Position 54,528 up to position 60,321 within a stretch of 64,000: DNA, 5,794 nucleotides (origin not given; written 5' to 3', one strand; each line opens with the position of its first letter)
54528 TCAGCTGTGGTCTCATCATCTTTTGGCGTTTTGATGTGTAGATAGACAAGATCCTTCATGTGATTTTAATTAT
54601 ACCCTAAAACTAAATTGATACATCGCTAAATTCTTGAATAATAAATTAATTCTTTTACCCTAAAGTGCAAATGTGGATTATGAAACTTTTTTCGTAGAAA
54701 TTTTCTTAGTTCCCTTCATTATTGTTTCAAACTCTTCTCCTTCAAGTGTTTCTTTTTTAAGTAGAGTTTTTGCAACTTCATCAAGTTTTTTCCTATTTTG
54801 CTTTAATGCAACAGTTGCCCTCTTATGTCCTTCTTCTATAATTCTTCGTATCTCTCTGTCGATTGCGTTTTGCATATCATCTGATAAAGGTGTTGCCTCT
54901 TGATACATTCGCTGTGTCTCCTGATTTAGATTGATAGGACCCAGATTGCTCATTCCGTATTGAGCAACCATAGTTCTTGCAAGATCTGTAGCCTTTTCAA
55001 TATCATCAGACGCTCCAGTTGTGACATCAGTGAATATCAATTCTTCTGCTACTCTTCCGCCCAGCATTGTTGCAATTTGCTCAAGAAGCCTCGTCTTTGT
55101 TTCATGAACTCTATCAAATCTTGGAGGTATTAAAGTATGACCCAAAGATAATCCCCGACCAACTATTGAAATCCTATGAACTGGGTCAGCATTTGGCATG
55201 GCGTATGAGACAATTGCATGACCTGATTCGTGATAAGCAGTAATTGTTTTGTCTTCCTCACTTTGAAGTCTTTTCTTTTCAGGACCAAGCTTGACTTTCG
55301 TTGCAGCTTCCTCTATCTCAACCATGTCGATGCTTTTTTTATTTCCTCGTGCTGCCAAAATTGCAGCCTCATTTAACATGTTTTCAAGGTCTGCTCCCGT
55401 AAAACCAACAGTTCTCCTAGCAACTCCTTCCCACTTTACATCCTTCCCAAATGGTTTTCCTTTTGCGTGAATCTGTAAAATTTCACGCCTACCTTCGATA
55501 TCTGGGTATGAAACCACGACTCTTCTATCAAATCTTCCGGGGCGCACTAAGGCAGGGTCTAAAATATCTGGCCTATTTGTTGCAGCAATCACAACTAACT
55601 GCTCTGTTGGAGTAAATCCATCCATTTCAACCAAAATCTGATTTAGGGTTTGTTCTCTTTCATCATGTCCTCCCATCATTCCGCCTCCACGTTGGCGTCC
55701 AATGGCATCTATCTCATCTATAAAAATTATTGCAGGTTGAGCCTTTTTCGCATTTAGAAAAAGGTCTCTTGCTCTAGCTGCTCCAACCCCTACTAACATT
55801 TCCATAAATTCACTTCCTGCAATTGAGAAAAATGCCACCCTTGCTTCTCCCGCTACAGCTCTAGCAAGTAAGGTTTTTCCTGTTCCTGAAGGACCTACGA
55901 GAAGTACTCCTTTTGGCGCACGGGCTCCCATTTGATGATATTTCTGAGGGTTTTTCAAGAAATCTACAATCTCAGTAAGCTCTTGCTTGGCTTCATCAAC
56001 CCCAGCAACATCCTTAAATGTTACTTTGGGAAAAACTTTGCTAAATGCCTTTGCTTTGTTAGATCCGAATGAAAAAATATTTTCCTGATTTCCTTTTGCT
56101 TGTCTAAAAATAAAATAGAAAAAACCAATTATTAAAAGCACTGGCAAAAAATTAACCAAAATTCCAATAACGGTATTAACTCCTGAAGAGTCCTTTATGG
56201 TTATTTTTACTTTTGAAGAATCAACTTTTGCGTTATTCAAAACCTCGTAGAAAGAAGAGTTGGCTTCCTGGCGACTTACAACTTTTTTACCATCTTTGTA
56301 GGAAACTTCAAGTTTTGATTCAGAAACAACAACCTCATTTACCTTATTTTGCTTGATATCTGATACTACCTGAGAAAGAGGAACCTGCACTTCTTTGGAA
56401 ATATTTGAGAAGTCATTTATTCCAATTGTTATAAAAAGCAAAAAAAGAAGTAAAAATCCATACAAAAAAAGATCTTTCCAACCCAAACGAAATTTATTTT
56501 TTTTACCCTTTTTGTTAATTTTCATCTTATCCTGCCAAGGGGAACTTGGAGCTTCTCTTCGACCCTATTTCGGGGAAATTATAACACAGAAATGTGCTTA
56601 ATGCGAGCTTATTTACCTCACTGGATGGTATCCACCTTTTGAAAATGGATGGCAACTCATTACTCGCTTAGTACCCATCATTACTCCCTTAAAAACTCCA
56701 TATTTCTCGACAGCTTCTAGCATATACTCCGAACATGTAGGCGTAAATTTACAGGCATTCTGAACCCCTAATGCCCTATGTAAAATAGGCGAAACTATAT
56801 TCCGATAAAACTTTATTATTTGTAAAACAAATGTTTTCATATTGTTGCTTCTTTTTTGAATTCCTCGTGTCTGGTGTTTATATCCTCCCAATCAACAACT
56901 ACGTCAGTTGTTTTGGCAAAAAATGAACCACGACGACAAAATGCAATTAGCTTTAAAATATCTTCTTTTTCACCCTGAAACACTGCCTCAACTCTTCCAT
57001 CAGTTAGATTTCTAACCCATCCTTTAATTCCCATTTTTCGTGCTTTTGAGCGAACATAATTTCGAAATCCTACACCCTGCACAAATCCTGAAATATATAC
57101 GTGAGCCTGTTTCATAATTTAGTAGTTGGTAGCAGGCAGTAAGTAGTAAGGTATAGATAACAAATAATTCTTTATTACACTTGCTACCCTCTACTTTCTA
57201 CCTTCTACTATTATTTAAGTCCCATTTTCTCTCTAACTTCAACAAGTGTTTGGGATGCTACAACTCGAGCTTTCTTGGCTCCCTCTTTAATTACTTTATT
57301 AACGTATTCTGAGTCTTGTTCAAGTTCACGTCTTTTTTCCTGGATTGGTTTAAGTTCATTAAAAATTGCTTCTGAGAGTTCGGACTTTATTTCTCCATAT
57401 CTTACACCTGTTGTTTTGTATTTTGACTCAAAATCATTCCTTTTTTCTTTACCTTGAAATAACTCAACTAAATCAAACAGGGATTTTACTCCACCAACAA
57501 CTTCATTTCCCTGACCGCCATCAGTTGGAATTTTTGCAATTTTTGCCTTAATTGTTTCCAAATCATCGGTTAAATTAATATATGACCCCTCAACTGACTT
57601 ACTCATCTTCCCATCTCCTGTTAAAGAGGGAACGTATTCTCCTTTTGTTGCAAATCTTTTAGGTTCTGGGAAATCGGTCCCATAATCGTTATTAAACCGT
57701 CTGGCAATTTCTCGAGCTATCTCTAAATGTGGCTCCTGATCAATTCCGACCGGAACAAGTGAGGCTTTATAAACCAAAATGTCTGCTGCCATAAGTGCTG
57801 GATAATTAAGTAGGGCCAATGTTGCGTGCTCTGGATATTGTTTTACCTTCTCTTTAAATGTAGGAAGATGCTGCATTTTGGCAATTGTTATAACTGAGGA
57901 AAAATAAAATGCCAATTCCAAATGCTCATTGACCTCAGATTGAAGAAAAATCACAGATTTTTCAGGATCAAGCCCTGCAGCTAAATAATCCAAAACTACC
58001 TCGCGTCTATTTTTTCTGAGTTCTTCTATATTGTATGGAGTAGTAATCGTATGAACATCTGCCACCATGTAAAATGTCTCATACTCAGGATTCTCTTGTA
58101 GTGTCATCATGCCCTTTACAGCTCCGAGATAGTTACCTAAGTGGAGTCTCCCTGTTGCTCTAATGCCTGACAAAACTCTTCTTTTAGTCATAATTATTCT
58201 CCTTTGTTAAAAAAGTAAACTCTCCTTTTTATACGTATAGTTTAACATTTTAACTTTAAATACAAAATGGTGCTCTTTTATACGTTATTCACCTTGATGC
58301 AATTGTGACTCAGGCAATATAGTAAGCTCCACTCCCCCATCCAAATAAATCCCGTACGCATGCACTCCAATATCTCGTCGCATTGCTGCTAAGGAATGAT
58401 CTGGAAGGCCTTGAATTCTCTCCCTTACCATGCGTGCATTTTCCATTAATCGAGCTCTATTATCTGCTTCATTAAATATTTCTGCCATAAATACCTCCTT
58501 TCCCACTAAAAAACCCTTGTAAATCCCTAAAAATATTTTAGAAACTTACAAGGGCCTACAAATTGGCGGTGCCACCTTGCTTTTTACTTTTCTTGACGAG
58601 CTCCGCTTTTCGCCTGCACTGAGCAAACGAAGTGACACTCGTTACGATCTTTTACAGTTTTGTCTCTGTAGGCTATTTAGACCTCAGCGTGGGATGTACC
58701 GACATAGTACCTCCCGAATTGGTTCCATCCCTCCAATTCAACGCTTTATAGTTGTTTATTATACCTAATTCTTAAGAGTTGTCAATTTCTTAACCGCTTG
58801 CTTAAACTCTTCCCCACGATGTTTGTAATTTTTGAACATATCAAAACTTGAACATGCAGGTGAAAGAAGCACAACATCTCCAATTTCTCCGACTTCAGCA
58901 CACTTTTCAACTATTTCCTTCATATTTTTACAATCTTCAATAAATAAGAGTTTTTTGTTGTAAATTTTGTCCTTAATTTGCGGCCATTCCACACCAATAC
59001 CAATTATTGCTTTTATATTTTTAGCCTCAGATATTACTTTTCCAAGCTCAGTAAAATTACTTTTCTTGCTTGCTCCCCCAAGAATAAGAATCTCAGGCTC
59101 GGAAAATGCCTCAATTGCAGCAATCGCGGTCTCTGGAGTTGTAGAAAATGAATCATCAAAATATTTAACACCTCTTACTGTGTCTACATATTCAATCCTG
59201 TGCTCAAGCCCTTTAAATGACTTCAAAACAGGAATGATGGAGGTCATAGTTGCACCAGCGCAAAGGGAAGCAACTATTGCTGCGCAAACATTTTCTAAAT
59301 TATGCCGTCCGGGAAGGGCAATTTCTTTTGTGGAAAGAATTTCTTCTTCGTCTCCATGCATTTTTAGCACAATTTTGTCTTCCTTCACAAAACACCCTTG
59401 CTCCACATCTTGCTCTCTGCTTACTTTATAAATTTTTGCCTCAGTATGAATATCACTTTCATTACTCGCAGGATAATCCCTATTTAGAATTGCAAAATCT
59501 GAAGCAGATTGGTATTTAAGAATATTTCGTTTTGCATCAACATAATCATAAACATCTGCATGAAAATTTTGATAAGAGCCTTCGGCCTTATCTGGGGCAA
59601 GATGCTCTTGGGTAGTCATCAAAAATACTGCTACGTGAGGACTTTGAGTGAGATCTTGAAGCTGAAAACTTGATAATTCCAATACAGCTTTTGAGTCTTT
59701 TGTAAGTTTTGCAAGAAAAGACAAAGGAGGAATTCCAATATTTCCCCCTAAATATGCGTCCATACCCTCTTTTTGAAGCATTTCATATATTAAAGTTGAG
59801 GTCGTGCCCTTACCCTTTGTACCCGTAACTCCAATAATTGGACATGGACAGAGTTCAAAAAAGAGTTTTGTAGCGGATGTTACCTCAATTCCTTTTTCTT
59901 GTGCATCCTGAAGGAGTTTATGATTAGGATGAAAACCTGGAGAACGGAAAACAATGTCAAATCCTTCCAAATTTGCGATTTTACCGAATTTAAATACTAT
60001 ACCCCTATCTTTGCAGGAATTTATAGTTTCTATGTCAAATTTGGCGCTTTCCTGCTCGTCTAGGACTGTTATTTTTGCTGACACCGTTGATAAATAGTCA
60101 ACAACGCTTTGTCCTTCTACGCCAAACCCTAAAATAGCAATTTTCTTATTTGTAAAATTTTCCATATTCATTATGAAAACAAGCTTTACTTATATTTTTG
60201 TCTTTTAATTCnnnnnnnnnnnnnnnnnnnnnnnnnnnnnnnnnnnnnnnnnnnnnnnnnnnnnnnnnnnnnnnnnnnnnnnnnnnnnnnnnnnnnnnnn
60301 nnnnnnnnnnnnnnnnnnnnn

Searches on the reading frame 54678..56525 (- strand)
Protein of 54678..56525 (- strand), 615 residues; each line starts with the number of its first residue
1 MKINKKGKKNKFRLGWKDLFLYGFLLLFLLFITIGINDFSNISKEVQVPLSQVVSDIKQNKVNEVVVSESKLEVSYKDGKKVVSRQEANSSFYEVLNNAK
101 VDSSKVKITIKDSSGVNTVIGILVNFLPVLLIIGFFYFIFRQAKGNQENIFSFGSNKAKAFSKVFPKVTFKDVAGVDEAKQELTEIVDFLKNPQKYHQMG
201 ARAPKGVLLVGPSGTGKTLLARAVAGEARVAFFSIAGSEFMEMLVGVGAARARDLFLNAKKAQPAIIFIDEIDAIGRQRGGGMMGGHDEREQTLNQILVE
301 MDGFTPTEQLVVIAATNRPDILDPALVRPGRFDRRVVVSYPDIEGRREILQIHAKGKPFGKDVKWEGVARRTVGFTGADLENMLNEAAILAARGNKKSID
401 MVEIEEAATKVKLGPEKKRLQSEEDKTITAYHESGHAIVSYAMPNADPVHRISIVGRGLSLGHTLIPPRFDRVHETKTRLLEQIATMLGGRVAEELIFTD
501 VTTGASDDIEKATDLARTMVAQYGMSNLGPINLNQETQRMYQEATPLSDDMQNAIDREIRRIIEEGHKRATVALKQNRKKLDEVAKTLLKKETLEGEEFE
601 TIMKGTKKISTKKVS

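Call 9: search_protein_families(library=pfam, proteins=[window:54678-56525:-])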
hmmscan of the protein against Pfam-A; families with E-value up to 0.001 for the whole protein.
window:54678-56525:- (615 aa): 8 families
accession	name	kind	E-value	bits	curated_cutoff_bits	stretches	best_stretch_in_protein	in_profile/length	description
PF01434.24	Peptidase_M41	-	3.1e-64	216.8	29.9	1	420-602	2-191/191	Peptidase family M41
PF00004.35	AAA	-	1.9e-42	145.2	21.2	1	207-339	1-130/131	ATPase family associated with various cellular activities (AAA)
PF17862.7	AAA_lid_3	-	1.8e-11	43.8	27.2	1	362-406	1-45/45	AAA+ lid domain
PF07728.20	AAA_5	-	1.8e-07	31.7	22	1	206-327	1-136/139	AAA domain (dynein-related subfamily)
PF06480.20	FtsH_ext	-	8.8e-07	29.5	25.5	1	20-108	2-98/103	FtsH Extracellular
PF13191.12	AAA_16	-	1.4e-05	26.1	32.6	1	198-239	18-62/167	AAA ATPase domain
PF06068.19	TIP49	-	0.0007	19.3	23.8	1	203-241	49-89/347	TIP49 P-loop domain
PF22674.2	C2185-like_N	-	0.00096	19.8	27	0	43-96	11-65/91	C2185-like, N-terminal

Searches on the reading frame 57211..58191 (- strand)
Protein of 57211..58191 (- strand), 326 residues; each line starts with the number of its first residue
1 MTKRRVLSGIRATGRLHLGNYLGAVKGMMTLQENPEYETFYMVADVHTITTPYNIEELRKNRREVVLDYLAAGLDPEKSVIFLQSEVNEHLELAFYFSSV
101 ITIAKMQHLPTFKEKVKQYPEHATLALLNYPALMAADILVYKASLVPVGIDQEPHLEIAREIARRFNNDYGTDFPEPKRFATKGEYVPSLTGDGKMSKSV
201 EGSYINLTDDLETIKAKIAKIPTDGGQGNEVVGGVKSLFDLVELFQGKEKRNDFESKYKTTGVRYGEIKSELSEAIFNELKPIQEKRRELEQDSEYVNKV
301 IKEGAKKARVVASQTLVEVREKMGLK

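Call 9: search_protein_families(library=pfam, proteins=[window:57211-58191:-])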
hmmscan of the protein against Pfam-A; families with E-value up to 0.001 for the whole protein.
window:57211-58191:- (326 aa): 1 family
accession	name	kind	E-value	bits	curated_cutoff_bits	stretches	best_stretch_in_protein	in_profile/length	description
PF00579.31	tRNA-synt_1b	-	3.4e-64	217.4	21.1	1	4-279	6-290/292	tRNA synthetases class I (W and Y)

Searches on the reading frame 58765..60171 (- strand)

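Call 9: search_protein_families(library=pfam, proteins=[window:58765-60171:-])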
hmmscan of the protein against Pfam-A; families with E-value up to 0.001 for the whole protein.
window:58765-60171:- (468 aa): 3 families
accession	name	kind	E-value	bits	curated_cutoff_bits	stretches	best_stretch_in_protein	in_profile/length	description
PF08245.18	Mur_ligase_M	-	1.3e-22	81.2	24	1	115-301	1-199/200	Mur ligase middle domain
PF21799.2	MurD-like_N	-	5.8e-10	39.8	27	1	9-98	1-87/88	Mur ligase MurD-like, N-terminal domain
PF02875.26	Mur_ligase_C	-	9.5e-10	39.8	28.4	1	324-440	1-127/127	Mur ligase, glutamate ligase domain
